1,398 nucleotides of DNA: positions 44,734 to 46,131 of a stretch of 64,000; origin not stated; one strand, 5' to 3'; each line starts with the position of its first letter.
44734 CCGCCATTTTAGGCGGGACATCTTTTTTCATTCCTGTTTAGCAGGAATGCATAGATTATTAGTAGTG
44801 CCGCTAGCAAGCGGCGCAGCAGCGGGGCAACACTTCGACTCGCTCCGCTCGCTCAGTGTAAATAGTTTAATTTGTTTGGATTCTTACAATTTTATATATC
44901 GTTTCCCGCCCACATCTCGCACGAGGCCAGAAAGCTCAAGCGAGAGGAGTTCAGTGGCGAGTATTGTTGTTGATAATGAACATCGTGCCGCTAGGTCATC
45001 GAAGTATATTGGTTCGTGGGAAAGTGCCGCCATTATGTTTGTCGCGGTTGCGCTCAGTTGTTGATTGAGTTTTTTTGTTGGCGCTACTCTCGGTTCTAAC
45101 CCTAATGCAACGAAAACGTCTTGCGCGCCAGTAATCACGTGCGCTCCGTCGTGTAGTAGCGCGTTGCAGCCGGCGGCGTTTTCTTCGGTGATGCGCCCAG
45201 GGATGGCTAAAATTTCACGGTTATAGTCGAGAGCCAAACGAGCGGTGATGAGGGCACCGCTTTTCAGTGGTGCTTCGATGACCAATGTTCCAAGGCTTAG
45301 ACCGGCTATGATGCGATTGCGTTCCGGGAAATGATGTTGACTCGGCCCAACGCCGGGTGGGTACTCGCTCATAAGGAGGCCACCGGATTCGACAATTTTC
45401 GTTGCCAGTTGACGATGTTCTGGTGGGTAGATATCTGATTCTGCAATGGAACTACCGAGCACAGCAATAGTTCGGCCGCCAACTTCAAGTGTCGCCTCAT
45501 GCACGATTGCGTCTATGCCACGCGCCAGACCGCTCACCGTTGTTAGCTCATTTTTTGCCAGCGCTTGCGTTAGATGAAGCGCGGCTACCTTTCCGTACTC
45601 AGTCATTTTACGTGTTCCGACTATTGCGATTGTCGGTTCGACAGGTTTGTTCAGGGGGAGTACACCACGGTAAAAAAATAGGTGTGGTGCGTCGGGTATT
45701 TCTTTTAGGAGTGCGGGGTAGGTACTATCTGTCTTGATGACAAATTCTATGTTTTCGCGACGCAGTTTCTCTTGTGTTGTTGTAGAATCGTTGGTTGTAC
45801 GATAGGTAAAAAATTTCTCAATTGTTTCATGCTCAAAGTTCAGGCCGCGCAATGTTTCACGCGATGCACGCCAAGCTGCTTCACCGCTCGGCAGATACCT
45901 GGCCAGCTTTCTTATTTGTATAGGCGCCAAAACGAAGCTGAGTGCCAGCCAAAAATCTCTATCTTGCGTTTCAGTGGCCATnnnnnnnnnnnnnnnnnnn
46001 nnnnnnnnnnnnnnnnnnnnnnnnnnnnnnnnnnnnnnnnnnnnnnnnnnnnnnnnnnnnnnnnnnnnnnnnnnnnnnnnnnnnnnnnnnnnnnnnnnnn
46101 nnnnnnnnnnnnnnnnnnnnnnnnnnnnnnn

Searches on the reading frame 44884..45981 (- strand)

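Call 77: search_protein_families(library=pfam, proteins=[window:44884-45981:-], max_evalue=0.001)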
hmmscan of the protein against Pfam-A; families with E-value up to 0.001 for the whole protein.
window:44884-45981:- (365 aa): 3 families
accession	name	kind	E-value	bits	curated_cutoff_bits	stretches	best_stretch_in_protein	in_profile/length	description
PF02481.21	DNA_processg_A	-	5.7e-76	254.8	29.6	1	73-284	2-211/212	DNA recombination-mediator protein A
PF17782.7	DprA_WH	-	4.2e-13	49.6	22.9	1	301-360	2-61/61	DprA winged helix domain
PF18306.6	LDcluster4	-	2.6e-05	24.3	26.3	0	117-178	3-65/151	SLOG cluster4 family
